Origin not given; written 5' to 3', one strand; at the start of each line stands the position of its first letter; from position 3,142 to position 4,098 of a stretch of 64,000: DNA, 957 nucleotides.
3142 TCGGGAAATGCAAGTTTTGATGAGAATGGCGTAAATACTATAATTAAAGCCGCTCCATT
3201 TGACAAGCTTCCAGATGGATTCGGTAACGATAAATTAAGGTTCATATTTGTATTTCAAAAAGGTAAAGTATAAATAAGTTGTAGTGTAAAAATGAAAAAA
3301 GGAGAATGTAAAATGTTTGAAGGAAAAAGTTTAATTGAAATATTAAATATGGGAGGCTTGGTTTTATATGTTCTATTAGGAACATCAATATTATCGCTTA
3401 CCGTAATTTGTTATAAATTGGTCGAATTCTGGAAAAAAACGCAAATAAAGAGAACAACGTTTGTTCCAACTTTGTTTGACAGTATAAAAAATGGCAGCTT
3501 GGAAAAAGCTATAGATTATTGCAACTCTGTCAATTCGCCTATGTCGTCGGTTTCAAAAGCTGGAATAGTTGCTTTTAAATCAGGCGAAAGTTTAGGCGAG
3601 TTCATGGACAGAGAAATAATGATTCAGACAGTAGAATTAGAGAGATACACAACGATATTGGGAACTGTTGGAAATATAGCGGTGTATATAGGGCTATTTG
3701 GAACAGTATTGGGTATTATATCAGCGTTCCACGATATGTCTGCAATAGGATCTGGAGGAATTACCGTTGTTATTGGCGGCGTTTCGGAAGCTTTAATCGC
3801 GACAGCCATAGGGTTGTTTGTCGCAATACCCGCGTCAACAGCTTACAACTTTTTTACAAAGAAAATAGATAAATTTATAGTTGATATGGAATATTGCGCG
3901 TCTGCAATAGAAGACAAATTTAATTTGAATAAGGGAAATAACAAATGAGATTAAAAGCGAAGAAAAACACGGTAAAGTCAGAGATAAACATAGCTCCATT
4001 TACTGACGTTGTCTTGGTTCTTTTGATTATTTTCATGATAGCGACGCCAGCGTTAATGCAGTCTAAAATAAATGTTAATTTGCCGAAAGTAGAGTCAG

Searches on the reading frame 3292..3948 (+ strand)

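Call 90: search_protein_families(library=pfam, proteins=[window:3292-3948:+], max_evalue=0.001)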
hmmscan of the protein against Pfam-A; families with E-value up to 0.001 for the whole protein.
window:3292-3948:+ (218 aa): 1 family
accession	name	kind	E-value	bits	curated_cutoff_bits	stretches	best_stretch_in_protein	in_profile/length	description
PF01618.21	MotA_ExbB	-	4.4e-30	104.5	22.9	1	82-200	4-126/127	MotA/TolQ/ExbB proton channel family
